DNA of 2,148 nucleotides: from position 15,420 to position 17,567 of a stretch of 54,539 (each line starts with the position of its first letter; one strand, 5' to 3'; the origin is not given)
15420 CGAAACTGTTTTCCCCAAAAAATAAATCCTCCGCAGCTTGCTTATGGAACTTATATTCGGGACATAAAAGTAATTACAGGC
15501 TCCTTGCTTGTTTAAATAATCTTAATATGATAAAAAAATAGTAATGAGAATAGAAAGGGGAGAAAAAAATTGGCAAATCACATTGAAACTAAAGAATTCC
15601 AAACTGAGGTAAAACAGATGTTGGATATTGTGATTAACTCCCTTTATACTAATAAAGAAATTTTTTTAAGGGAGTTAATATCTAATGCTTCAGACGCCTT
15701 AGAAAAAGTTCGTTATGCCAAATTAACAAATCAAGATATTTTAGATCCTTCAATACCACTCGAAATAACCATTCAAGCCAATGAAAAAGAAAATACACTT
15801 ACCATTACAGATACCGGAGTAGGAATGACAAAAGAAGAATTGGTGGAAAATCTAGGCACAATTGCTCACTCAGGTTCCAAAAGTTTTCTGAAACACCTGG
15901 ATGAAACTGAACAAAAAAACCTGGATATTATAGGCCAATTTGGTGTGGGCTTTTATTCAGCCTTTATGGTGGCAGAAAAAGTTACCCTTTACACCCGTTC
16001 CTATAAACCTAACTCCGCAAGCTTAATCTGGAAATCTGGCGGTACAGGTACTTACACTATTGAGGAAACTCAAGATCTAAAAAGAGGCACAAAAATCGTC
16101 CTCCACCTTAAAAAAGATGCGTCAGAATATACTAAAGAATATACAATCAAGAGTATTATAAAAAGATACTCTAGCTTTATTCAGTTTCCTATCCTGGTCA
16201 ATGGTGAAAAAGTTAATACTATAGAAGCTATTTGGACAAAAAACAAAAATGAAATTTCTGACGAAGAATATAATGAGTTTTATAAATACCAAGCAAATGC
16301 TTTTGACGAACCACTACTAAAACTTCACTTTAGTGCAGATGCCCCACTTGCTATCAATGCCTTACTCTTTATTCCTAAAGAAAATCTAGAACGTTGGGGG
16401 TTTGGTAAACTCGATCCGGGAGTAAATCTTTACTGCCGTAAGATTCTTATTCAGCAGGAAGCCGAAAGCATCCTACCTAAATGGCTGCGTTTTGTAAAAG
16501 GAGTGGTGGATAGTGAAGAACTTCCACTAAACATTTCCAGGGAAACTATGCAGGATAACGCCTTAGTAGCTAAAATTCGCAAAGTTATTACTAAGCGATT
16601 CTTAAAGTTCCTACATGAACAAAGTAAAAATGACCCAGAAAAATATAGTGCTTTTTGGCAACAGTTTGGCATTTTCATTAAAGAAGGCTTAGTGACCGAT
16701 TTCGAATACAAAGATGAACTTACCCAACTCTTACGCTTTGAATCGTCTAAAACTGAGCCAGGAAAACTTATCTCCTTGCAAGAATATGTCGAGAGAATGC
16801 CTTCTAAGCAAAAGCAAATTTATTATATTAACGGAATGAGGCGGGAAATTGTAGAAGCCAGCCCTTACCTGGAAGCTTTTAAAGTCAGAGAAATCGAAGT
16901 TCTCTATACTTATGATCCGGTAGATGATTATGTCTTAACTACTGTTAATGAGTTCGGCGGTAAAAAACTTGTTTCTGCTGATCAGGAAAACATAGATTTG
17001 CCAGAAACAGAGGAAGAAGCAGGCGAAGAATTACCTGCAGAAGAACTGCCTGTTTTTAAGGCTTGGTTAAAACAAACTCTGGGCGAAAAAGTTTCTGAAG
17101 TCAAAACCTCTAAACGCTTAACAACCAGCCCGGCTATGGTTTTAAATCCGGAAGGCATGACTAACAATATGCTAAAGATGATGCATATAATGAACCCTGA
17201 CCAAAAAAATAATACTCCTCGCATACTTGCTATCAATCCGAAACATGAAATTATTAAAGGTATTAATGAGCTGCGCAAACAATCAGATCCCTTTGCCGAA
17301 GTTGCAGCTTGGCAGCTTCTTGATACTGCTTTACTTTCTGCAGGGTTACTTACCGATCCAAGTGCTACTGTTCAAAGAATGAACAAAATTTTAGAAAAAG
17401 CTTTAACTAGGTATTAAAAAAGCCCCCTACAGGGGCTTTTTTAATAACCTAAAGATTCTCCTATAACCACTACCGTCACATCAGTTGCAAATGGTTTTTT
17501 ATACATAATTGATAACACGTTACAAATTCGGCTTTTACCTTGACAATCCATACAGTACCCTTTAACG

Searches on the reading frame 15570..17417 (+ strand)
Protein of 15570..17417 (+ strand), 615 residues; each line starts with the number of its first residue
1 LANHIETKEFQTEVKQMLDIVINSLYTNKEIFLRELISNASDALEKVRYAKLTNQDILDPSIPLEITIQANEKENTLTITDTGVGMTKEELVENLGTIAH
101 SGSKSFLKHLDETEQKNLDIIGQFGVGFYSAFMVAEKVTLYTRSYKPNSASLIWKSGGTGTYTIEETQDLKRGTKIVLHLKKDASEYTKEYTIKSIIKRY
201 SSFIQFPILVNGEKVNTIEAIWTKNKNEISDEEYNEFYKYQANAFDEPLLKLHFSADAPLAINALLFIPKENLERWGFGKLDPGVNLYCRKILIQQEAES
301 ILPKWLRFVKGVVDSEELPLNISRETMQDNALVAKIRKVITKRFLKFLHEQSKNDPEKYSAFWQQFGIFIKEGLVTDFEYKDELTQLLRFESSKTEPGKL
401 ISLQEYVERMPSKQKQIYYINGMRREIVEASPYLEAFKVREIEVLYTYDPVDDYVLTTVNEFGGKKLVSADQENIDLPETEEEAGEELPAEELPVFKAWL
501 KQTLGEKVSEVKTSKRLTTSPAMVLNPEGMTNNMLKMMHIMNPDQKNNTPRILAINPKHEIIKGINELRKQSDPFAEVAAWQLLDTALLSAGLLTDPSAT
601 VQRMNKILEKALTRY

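Call 7: search_protein_families(library=pfam, proteins=[window:15570-17417:+], max_evalue=0.0001)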
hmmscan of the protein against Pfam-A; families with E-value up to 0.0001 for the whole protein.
window:15570-17417:+ (615 aa): 3 families
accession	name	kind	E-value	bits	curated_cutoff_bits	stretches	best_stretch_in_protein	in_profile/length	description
PF00183.23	HSP90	-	1.3e-116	391.1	24.4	1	212-612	79-490/518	Hsp90 protein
PF13589.12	HATPase_c_3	-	1.9e-11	44.5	25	1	31-147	5-97/137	Histidine kinase-, DNA gyrase B-, and HSP90-like ATPase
PF02518.31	HATPase_c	-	6.7e-07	30.2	26.4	1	32-182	5-109/111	Histidine kinase-, DNA gyrase B-, and HSP90-like ATPase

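Call 82: find_homologous_proteins(query=window:15570-17417:+, max_evalue=1e-100)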
Query window:15570-17417:+ (615 aa): 7390 proteins with E <= 1e-100 among 8000 candidates; the best 120 are listed.
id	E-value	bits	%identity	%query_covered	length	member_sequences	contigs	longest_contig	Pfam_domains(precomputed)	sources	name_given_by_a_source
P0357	0.0e+0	1360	100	100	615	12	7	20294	PF02518.32,PF00183.24,PF13589.13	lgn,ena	-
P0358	0.0e+0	1172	85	100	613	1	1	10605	PF02518.32,PF00183.24,PF13589.13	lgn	-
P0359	0.0e+0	1150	83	100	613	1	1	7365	PF02518.32,PF00183.24,PF13589.13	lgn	-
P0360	0.0e+0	1133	81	100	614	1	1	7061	PF02518.32,PF00183.24,PF13589.13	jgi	jgi:TNF receptor-associated protein 1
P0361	0.0e+0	1097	80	100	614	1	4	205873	PF02518.32,PF00183.24,PF13589.13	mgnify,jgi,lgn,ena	mgnify:CR=1 FL=1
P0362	1.8e-274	930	68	99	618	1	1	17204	PF00183.24,PF13589.13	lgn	-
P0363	2.0e-274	930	68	99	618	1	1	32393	PF00183.24,PF13589.13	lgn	-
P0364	7.6e-274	928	68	99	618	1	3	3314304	PF00183.24,PF13589.13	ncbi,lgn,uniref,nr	ncbi:molecular chaperone HtpG [Zhaonella formicivorans]|uniref:molecular chaperone HtpG n=1 Tax=Zhao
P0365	9.2e-272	921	66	100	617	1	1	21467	PF02518.32,PF00183.24,PF13589.13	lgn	-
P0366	9.8e-270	914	66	100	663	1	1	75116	PF02518.32,PF00183.24,PF13589.13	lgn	-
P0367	3.4e-266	903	66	99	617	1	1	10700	PF02518.32,PF00183.24,PF13589.13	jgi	jgi:molecular chaperone HtpG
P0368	5.3e-266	902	66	99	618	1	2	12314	PF02518.32,PF00183.24,PF13589.13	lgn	-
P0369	1.5e-265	900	65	99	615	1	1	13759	PF02518.32,PF00183.24,PF13589.13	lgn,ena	-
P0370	2.1e-265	900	64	99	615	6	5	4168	PF02518.32,PF00183.24,PF13589.13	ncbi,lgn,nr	ncbi:MAG: molecular chaperone HtpG [Firmicutes bacterium]|nr:molecular chaperone HtpG [Bacillota bac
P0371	1.5e-264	897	64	99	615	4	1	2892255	PF02518.32,PF00183.24,PF13589.13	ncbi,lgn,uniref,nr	ncbi:Chaperone protein htpG [Desulfotomaculum nigrificans CO-1-SRB]|uniref:Chaperone protein HtpG n=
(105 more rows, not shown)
